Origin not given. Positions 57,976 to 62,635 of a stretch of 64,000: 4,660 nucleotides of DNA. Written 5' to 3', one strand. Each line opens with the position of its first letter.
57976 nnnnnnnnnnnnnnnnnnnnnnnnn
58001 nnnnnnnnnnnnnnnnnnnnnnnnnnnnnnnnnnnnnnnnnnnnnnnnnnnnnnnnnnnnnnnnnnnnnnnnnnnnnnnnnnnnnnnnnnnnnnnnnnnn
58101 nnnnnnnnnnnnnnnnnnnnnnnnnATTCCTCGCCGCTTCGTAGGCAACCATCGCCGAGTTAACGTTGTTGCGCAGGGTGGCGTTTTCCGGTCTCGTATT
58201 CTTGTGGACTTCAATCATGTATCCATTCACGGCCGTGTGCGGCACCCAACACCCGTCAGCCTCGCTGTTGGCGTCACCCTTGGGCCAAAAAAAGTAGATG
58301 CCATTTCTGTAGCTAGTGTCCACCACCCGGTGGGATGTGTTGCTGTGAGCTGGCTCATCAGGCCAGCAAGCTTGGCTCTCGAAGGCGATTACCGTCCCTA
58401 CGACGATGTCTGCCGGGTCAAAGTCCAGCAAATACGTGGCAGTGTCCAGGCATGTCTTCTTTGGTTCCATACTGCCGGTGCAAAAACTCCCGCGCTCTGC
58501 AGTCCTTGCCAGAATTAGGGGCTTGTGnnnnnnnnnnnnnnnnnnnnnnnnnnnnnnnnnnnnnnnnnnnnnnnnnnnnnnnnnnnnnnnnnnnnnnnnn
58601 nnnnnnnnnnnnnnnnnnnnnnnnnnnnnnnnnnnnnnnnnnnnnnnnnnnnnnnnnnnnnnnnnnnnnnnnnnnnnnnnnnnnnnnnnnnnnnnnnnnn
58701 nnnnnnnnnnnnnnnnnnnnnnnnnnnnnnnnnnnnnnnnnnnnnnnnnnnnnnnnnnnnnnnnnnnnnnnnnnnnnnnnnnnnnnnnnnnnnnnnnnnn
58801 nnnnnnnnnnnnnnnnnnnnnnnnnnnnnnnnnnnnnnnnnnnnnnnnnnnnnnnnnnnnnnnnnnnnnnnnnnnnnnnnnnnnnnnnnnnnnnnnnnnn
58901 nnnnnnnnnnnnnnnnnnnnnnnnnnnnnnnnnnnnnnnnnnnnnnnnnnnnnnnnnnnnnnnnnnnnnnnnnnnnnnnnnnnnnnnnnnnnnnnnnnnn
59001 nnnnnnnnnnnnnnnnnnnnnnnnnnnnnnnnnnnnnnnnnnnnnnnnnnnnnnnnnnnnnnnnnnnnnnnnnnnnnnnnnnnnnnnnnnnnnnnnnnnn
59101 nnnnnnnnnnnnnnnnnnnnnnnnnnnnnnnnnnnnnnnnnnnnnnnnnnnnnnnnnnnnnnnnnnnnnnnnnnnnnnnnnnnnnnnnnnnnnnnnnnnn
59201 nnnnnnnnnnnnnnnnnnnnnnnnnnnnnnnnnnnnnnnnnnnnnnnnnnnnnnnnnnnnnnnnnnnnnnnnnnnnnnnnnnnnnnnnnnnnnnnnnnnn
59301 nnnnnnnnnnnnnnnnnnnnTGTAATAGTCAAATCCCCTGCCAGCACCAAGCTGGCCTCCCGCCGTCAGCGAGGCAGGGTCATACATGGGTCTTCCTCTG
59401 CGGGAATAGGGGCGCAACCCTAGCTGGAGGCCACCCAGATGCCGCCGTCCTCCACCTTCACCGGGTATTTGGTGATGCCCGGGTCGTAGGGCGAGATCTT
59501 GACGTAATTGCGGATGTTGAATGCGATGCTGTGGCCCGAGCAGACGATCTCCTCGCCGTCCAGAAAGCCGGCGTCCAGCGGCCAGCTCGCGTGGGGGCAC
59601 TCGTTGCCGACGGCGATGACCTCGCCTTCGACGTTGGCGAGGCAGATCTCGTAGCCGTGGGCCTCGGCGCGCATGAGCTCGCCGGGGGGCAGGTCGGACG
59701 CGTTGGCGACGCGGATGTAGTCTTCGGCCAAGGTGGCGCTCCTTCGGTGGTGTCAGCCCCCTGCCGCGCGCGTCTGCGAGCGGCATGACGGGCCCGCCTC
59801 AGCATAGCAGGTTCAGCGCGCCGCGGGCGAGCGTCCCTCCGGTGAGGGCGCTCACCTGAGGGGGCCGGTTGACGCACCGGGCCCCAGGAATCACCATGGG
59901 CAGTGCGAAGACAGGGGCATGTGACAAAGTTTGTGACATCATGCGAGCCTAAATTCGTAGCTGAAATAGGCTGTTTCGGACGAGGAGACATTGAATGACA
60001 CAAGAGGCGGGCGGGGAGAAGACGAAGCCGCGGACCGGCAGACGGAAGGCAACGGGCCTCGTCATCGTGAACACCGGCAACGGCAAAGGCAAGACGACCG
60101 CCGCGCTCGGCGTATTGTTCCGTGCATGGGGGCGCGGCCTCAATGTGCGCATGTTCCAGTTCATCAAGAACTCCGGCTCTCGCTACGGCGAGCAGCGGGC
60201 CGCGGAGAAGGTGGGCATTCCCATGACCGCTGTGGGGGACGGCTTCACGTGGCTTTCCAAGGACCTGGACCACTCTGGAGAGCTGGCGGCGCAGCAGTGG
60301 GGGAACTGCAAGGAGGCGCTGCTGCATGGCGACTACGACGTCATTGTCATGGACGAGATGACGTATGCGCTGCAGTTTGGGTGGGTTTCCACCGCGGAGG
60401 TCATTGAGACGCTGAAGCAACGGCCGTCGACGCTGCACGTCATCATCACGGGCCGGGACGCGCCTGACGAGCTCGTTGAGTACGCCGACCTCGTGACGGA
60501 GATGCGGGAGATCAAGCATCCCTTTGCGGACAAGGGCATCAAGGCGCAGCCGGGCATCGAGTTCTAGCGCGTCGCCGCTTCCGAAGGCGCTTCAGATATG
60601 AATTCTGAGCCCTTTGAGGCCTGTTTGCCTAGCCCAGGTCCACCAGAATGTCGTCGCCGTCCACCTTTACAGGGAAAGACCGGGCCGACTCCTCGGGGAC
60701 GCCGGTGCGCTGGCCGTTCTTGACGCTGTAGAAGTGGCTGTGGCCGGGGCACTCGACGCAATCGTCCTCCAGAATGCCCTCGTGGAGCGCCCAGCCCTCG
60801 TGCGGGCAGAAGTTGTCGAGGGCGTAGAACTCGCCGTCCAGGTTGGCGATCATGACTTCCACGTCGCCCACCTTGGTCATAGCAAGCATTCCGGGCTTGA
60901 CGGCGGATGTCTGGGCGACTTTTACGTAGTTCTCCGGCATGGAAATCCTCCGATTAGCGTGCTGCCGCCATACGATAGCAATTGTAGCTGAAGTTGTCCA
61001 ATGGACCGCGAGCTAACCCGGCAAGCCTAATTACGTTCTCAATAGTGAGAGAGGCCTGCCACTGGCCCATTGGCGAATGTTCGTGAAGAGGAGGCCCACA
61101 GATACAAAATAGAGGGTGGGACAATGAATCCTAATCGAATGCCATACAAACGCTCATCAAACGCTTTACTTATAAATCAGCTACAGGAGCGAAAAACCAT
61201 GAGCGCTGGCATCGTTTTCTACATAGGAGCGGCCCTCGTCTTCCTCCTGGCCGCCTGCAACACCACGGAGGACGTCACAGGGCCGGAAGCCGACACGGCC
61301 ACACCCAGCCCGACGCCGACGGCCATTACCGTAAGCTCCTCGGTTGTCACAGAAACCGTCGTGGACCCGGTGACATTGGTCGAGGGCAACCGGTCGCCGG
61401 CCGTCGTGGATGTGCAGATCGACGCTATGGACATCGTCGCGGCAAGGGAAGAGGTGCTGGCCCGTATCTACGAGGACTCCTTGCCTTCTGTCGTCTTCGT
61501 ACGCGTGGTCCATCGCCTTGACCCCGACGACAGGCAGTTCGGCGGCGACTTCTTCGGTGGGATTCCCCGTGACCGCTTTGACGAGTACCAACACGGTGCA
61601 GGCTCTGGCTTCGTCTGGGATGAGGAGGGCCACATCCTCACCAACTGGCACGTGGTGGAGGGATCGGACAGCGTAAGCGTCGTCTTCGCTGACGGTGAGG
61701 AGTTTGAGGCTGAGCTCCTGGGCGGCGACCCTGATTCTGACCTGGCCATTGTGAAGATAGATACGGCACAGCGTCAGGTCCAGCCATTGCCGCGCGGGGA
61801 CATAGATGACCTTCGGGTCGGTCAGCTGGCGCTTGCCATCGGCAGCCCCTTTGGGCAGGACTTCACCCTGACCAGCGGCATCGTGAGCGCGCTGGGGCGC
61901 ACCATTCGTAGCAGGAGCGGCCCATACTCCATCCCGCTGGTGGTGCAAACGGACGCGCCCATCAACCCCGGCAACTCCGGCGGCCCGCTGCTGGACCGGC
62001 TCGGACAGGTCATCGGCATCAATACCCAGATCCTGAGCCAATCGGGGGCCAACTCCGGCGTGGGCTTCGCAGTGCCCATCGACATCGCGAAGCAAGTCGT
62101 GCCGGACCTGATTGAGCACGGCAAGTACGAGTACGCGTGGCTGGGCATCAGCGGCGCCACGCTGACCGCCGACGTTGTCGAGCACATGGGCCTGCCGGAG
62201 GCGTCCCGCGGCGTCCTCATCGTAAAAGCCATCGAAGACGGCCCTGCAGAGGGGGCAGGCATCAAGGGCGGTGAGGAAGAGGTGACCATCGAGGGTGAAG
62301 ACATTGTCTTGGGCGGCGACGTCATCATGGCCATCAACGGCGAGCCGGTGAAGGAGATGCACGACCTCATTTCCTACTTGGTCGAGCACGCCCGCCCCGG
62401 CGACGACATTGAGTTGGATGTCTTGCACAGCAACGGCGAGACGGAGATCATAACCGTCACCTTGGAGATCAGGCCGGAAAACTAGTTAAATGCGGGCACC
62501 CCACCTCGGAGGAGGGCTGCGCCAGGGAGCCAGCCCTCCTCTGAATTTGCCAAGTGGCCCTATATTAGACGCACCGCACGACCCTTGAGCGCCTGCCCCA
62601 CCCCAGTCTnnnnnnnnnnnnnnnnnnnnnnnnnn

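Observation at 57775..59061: S26 signal-peptidase-like domain inserted between two long coiled coils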

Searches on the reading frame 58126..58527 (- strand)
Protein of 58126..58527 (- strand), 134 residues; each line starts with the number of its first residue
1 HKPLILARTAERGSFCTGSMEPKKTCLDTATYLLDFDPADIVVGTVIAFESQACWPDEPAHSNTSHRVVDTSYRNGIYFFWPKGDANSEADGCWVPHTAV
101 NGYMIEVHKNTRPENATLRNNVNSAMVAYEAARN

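Call 6: search_protein_families(library=pfam, proteins=[window:58126-58527:-], max_evalue=10)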
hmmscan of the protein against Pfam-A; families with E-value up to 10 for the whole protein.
seq(134 aa): 1 family
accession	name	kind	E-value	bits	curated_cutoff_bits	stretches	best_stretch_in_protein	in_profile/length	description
PF04839.18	PSRP-3_Ycf65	-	0.17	12.5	25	1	78-86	4-12/48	Plastid and cyanobacterial ribosomal protein (PSRP-3 / Ycf65)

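Call 7: search_protein_families(library=ncbifam, proteins=[window:58126-58527:-], max_evalue=10)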
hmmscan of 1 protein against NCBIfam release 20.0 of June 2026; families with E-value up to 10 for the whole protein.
seq(134 aa): 3 families
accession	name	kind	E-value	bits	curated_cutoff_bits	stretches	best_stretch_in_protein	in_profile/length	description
TIGR02228.1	sigpep_I_arch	equivalog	1.4e-07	31.5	51.85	1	17-105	38-119/158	signal peptidase I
NF046067.1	SigPepSipWBacil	equivalog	0.16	11.5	190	1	18-98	46-119/189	signal peptidase I SipW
NF005639.0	PRK07400.1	equivalog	0.2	10.4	460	1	31-56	24-49/318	30S ribosomal protein S1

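Call 8: search_solved_structures(query=window:58126-58527:-, max_evalue=10, show_alignments=3)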
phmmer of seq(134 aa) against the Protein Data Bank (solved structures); distinct sequences matched with E-value up to 10: 3.
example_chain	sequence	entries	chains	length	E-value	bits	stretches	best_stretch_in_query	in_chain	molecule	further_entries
7u95_A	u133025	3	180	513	0.56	13.3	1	15-125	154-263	Capsid protein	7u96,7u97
7u94_A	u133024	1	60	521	0.57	13.2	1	15-125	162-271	Capsid protein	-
2f09_A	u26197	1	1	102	0.71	12.9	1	28-86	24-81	Hypothetical protein ydhA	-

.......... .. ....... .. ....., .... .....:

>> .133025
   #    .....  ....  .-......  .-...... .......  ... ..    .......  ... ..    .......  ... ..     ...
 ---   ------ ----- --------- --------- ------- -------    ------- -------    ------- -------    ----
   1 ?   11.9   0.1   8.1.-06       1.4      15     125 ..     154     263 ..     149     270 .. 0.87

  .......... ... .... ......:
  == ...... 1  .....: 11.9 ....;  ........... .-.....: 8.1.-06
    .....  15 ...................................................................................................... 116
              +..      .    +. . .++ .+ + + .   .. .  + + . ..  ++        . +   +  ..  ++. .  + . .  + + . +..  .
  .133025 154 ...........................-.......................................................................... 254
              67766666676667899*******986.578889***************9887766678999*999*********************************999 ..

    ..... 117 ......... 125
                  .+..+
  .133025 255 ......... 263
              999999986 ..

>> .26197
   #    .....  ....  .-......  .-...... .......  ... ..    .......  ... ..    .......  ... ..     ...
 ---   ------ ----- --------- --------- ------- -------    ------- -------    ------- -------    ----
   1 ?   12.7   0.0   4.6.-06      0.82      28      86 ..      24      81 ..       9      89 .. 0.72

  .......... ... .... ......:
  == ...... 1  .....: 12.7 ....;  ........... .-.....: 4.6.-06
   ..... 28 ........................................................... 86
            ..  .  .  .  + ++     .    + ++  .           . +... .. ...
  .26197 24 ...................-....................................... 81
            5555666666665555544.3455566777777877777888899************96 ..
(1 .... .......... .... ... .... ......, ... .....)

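Call 52: find_homologous_proteins(query=A3, max_evalue=0.001)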
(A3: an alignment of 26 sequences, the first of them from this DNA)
Query A3 (26 sequences) (116 aa, profile of the alignment): 2164 proteins with E <= 0.001 among 8000 candidates; the best 120 are listed.
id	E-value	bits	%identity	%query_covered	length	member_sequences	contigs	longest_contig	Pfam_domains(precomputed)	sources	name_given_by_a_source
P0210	7.0e-50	186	56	99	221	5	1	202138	-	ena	-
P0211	5.5e-47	176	53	99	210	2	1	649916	-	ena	-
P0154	2.4e-46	174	58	99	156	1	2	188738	-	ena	-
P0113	3.3e-44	167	64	84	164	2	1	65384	-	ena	-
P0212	2.4e-43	165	63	84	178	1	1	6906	-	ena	-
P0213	1.1e-42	163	54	99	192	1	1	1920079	-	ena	-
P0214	5.3e-42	160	50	100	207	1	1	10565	-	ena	-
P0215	6.9e-42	160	54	99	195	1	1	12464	-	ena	-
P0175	3.1e-41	158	46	98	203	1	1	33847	-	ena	-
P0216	2.7e-37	145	56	84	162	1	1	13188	-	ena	-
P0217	2.5e-36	142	48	93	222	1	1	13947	-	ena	-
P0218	3.3e-35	138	56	82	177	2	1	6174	-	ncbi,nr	ncbi:MAG: hypothetical protein OXK21_10710, partial [Chloroflexota bacterium]|nr:hypothetical protei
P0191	1.3e-34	136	52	89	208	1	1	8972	-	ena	-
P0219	1.9e-33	133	49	98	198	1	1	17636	-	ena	-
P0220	6.6e-33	131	54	84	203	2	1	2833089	-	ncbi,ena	-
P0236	2.4e-16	78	38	81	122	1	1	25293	-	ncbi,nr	ncbi:MAG: signal peptidase I [Chloroflexi bacterium]|nr:signal peptidase I [Chloroflexota bacterium]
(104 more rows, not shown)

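Call 54: find_encoding_contigs(protein=P0236, flank=8000, max_places=3)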
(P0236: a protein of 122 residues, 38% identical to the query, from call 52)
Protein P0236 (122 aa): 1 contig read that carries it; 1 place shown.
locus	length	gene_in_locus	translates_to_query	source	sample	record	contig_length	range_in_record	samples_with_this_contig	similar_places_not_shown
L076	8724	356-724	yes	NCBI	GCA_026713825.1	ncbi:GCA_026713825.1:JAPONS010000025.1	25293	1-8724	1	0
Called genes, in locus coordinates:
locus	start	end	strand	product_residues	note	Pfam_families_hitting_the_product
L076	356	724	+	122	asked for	-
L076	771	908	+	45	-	-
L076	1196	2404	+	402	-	-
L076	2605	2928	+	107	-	-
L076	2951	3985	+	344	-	-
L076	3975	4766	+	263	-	-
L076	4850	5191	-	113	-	PF01934:HepT-like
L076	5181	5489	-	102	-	PF18765:Polbeta (weak), PF01909:NTP_transf_2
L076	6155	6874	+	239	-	-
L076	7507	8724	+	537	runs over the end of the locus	PF13589:HATPase_c_3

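Call 69: search_protein_families(library=ncbifam, alignment_id=A4, max_evalue=0.001)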
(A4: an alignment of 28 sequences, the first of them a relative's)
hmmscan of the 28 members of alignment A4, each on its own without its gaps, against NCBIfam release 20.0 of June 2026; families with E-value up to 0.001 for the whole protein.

A. member 1, P0250 (164 aa): 3 families
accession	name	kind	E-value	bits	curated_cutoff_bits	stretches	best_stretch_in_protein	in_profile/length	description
TIGR02228.1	sigpep_I_arch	equivalog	7.5e-33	113.6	51.85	1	7-156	6-155/158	signal peptidase I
NF046067.1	SigPepSipWBacil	equivalog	1.6e-27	96.3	190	1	35-160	42-166/189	signal peptidase I SipW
TIGR02227.1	sigpep_I_bact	equivalog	3.7e-07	30.1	47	1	15-85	4-75/162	signal peptidase I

B. families by the number of members that match (of 28 scanned): 4 families
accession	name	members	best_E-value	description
NF046067.1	SigPepSipWBacil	28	5.1e-37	signal peptidase I SipW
TIGR02228.1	sigpep_I_arch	28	2.6e-36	signal peptidase I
TIGR02227.1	sigpep_I_bact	24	2.9e-08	signal peptidase I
TIGR02754.1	sod_Ni_protease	1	0.00044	nickel-type superoxide dismutase maturation protease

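Call 74: find_related_loci(query=P0236, collection=genome_contigs, flank=4000)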
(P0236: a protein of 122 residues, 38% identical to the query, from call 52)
Query P0236 (122 aa) in genome_contigs; peptide patterns used: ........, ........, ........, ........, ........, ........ (x = any residue, [..] = any of these).
62 stretches matched a pattern, but none encodes a relative of the query by tblastn (E <= 1e-3).

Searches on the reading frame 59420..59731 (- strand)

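Call 42: search_protein_families(library=pfam, proteins=[window:59420-59731:-], max_evalue=0.001)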
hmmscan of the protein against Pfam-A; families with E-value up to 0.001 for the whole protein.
window:59420-59731:- (103 aa): 2 families
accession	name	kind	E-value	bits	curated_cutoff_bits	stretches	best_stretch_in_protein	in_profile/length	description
PF00355.32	Rieske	-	6.1e-12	45.7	20.3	1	6-89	3-87/88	Rieske [2Fe-2S] domain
PF13806.12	Rieske_2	-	1.3e-06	28.7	27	1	5-101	2-104/104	Rieske-like [2Fe-2S] domain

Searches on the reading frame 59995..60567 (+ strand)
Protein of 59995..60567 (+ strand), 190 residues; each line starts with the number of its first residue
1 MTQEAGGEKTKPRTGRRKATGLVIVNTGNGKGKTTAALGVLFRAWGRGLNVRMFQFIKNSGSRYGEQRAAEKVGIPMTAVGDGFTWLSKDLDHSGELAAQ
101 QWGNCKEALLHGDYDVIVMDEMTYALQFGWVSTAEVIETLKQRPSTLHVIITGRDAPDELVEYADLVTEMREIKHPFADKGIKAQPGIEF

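Call 42: search_protein_families(library=pfam, proteins=[window:59995-60567:+], max_evalue=0.001)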
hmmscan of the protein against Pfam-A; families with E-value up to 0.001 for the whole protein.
window:59995-60567:+ (190 aa): 1 family
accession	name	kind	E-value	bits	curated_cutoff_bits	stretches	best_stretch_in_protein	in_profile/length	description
PF02572.21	CobA_CobO_BtuR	-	1.5e-63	214.5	25.7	1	20-190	2-172/172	ATP:corrinoid adenosyltransferase BtuR/CobO/CobP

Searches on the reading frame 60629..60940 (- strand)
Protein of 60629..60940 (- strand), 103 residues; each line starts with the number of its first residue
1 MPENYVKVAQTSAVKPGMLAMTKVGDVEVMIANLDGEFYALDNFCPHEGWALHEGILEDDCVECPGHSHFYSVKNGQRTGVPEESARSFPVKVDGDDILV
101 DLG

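Call 42: search_protein_families(library=pfam, proteins=[window:60629-60940:-], max_evalue=0.001)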
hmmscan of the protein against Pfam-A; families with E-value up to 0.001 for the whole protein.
window:60629-60940:- (103 aa): 3 families
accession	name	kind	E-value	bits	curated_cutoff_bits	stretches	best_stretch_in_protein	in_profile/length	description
PF00355.32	Rieske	-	2e-15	56.9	20.3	1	5-87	2-85/88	Rieske [2Fe-2S] domain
PF13806.12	Rieske_2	-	1.7e-12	47.6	27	1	4-100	1-103/104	Rieske-like [2Fe-2S] domain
PF22543.2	Rieske_4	-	2.8e-05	24.8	28.4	1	14-76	9-75/119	Soluble Rieske-type ferredoxin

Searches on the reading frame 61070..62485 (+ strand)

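Call 42: search_protein_families(library=pfam, proteins=[window:61070-62485:+], max_evalue=0.001)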
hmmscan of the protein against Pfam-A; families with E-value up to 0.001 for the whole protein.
window:61070-62485:+ (471 aa): 4 families
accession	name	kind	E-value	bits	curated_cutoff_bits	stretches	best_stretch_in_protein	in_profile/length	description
PF13365.12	Trypsin_2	-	6.2e-36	124.7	27.6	1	178-317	1-144/144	Trypsin-like peptidase domain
PF00089.32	Trypsin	-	8e-15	55.7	20.6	1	179-342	28-218/220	Trypsin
PF13180.12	PDZ_2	-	3.1e-10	40.6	27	1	378-465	10-80/80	PDZ domain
PF17820.7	PDZ_6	-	0.00024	21.2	27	0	416-437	19-40/54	PDZ domain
